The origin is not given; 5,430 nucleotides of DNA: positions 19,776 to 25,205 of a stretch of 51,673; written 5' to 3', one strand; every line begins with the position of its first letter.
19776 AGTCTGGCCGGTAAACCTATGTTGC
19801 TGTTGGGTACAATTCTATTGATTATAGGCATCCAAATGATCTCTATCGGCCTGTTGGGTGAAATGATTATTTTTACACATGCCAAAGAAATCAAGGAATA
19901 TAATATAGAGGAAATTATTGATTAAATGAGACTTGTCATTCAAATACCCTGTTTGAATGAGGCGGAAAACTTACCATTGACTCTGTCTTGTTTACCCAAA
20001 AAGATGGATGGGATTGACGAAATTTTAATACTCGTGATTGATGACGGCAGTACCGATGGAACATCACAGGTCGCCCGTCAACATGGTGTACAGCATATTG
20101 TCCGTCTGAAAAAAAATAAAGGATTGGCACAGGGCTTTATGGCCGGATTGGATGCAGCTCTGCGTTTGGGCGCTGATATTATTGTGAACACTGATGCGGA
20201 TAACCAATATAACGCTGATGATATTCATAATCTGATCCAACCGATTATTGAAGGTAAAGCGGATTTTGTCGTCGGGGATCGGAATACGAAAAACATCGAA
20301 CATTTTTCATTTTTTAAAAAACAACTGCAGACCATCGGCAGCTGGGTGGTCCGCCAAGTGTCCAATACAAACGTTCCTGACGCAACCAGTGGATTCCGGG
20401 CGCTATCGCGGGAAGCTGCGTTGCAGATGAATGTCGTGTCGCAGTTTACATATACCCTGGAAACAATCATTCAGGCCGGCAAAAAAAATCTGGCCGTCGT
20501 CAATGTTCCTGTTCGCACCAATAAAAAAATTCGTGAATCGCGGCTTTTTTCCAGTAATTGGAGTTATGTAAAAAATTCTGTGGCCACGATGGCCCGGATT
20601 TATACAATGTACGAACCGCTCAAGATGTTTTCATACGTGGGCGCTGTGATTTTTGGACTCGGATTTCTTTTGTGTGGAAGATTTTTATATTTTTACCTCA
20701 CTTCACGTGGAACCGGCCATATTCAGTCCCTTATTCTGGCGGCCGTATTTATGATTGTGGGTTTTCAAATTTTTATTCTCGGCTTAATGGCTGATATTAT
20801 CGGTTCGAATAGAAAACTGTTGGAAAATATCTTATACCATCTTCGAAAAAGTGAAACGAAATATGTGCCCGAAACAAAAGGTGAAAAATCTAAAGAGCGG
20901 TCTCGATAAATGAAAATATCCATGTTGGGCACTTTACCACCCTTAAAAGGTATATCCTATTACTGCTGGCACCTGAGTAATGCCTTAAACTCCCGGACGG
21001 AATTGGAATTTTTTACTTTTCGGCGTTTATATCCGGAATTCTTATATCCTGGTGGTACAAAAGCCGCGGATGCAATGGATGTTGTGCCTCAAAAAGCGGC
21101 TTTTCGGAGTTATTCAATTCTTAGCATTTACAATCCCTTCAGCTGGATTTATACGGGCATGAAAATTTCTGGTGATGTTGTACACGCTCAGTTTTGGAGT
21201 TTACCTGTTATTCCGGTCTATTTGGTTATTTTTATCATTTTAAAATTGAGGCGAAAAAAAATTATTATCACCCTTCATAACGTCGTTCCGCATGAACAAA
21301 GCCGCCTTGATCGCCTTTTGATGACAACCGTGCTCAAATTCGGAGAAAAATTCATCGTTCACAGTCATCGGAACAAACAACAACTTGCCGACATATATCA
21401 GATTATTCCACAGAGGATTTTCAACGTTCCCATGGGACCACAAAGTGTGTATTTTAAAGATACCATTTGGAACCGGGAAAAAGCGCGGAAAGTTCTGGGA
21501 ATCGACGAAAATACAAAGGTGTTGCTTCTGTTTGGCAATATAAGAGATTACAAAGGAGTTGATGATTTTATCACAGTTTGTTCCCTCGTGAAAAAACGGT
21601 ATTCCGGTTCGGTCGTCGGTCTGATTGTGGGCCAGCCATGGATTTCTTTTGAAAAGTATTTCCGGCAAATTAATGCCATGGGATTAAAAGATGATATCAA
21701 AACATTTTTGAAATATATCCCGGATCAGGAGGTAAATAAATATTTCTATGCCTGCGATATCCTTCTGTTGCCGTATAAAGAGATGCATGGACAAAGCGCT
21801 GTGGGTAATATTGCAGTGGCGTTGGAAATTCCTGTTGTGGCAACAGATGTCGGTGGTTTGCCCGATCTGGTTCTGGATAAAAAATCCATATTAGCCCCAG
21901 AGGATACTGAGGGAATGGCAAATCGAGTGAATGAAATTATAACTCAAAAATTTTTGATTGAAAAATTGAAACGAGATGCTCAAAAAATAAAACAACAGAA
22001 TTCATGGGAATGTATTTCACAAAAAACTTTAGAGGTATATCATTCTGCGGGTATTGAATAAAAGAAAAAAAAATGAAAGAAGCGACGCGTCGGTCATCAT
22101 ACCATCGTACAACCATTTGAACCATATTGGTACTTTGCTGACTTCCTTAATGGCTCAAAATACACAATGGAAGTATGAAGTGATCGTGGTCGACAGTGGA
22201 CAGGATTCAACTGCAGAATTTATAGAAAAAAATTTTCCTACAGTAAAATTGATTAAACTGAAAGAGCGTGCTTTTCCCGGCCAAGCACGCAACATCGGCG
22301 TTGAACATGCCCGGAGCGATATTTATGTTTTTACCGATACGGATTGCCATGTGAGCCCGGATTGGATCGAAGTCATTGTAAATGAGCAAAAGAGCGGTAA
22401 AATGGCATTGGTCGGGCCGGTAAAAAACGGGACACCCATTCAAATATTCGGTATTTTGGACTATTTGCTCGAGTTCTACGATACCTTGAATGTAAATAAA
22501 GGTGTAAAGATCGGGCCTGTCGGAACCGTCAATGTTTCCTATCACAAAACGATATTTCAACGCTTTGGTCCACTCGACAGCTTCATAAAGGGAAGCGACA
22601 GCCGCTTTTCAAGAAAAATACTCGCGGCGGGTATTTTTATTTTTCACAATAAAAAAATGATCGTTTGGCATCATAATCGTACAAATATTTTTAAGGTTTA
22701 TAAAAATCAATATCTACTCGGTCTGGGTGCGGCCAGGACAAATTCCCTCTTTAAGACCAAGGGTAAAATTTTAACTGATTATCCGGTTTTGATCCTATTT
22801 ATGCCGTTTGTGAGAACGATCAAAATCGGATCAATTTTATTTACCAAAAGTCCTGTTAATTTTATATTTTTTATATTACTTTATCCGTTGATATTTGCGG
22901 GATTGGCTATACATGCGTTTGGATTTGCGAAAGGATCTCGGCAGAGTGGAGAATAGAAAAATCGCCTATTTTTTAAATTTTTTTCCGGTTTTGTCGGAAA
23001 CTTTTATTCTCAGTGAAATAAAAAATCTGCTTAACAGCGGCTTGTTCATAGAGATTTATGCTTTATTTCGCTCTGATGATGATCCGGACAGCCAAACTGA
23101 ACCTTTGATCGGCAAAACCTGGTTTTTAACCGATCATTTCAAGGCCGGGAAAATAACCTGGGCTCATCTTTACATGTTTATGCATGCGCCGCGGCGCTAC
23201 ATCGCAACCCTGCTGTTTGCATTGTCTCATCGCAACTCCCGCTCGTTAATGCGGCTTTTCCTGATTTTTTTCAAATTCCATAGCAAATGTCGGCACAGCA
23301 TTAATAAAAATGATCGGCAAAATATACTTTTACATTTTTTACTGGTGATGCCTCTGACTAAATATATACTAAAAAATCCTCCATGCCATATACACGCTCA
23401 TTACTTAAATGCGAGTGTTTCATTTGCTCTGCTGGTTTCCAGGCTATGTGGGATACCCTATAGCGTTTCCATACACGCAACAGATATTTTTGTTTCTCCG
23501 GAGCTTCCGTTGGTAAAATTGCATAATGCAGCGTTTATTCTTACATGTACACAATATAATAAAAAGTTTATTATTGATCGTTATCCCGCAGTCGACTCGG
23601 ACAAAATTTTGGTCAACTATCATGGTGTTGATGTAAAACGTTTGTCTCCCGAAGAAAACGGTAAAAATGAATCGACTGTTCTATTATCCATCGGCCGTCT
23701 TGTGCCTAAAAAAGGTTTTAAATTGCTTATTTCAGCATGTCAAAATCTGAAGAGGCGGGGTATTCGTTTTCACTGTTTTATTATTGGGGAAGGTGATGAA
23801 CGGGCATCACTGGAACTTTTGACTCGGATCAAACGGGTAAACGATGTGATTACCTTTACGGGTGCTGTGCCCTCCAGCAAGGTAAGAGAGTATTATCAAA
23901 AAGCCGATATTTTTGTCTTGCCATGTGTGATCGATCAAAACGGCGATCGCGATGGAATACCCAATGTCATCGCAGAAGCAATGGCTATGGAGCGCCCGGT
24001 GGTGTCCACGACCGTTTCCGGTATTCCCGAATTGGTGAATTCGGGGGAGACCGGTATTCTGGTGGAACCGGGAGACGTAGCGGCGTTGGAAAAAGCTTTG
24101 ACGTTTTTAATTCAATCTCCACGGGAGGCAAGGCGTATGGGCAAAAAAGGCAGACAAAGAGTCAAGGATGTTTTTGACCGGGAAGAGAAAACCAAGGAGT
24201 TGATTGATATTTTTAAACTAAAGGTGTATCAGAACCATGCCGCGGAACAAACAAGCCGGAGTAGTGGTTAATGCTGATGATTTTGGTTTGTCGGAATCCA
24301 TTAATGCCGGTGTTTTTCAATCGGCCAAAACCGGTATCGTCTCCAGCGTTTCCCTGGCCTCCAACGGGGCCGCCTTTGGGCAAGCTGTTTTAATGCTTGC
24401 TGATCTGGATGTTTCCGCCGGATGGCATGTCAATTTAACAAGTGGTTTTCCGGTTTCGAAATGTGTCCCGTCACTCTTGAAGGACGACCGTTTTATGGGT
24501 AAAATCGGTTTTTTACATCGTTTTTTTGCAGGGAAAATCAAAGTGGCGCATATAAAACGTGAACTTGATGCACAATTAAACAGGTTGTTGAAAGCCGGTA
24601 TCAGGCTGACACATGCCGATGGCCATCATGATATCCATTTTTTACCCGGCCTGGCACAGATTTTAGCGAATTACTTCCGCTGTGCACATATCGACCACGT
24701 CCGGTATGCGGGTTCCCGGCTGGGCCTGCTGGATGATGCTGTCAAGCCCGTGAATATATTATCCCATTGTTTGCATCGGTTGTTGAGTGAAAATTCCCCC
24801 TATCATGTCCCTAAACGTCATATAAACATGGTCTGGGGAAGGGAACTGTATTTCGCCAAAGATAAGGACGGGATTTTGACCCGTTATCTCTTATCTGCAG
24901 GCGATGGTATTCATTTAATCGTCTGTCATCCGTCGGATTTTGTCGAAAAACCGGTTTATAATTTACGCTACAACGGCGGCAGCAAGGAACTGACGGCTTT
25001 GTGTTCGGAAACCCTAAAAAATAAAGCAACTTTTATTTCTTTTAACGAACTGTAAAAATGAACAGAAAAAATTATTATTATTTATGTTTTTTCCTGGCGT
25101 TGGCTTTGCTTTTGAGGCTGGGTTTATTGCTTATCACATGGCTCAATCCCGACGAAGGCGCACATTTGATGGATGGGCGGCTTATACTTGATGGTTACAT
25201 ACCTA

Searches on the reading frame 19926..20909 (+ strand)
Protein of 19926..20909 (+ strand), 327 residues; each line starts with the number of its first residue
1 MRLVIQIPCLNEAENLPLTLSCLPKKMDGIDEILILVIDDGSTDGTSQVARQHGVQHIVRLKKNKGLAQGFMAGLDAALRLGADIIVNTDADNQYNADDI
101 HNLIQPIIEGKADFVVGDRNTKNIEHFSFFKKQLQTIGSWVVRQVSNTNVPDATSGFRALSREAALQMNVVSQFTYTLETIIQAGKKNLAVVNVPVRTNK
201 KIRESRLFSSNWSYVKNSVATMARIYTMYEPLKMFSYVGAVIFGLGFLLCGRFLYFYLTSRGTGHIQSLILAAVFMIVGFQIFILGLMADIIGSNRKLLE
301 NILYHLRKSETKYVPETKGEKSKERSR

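Call 6: search_protein_families(library=pfam, proteins=[window:19926-20909:+], max_evalue=0.01)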
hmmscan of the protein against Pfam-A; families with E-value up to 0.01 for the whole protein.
window:19926-20909:+ (327 aa): 2 families
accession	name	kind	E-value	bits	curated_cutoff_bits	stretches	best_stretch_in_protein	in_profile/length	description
PF00535.33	Glycos_transf_2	-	1.1e-22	81.2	23.3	1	7-165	4-164/168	Glycosyl transferase family 2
PF22097.1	McpB_HAMP_1st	-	0.0063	17.1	27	0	88-119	4-35/57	Methyl-accepting chemotaxis protein McpB, first HAMP domain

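Call 67: search_solved_structures(query=window:19926-20909:+, max_evalue=0.001)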
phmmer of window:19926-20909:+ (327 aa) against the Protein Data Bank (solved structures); distinct sequences matched with E-value up to 0.001: 9.
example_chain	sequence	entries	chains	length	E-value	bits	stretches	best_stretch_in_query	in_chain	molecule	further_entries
5mlz_A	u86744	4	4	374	3.6e-14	56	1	1-239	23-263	Dolichol monophosphate mannose synthase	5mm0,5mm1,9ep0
9hwj_A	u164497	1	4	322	1.1e-11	47.8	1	4-293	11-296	Undecaprenyl-phosphate 4-deoxy-4-formamido-L-arabinose transferase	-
9bhc_C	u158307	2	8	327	3e-11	46.4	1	4-294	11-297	Undecaprenyl-phosphate 4-deoxy-4-formamido-L-arabinose transferase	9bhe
8vxh_A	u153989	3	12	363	4.4e-11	45.8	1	4-294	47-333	Undecaprenyl-phosphate 4-deoxy-4-formamido-L-arabinose transferase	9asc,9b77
5eke_A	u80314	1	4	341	6.8e-10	41.9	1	3-294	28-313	Uncharacterized glycosyltransferase sll0501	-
5ekp_C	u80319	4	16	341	3.8e-09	39.5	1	3-294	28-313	Uncharacterized glycosyltransferase sll0501 | Glycosyltransferase sll0501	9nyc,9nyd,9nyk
9nye_A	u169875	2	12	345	4.4e-09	39.3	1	3-294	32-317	Glycosyltransferase sll0501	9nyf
2z87_A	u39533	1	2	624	1.5e-05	27.7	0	4-56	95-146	Chondroitin synthase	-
2z86_A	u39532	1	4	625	1.5e-05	27.7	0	4-56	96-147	Chondroitin synthase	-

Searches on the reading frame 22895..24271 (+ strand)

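Call 6: search_protein_families(library=pfam, proteins=[window:22895-24271:+], max_evalue=0.01)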
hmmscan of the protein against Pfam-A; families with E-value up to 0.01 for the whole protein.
window:22895-24271:+ (458 aa): 6 families
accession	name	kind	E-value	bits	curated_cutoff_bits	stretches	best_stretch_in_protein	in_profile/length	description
PF00534.26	Glycos_transf_1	-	2.1e-39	135.2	26.4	1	252-422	6-172/172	Glycosyl transferases group 1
PF13692.12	Glyco_trans_1_4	-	8.8e-37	127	27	1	262-407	3-141/142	Glycosyl transferases group 1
PF13524.12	Glyco_trans_1_2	-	1.1e-10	42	25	1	283-434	7-140/144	Glycosyl transferase-like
PF13439.12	Glyco_transf_4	-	3.1e-08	34.3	28.5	1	139-249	49-170/170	Glycosyltransferase Family 4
PF13477.12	Glyco_trans_4_2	-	0.0001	22.9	23.4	1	134-210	48-121/139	Glycosyl transferase 4-like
PF13579.12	Glyco_trans_4_4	-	0.0012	19.7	29.7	1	156-202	65-109/158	Glycosyl transferase 4-like domain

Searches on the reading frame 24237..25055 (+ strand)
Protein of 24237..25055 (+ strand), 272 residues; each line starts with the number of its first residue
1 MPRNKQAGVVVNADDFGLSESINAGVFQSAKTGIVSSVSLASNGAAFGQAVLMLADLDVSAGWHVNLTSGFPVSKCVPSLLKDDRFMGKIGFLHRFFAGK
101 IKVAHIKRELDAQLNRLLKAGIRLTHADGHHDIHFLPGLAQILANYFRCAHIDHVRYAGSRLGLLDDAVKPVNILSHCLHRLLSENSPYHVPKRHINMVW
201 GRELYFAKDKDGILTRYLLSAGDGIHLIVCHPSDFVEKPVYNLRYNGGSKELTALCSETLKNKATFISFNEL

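Call 6: search_protein_families(library=pfam, proteins=[window:24237-25055:+], max_evalue=0.01)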
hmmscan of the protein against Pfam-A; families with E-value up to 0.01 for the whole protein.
window:24237-25055:+ (272 aa): 1 family
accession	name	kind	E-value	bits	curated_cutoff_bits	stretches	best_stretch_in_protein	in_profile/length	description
PF04794.17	YdjC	-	8.1e-41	141.1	29.7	1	9-262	2-262/266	YdjC-like protein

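Call 11: search_protein_families(library=ncbifam, proteins=[window:24237-25055:+], max_evalue=0.001)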
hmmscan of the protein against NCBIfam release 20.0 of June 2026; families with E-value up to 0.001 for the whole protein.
window:24237-25055:+ (272 aa): 3 families
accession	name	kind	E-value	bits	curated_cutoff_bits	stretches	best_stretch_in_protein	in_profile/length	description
NF002559.0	PRK02134.1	equivalog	4.3e-29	101.8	227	1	9-148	5-143/249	chitin disaccharide deacetylase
TIGR03473.1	HpnK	hypoth_equivalog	7.5e-22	77.9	232.6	1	9-263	4-267/283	hopanoid biosynthesis-associated protein HpnK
NF052308.1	CarbhyDeactlThm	equivalog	3.9e-08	33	400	1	8-145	13-142/265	carbohydrate deacetylase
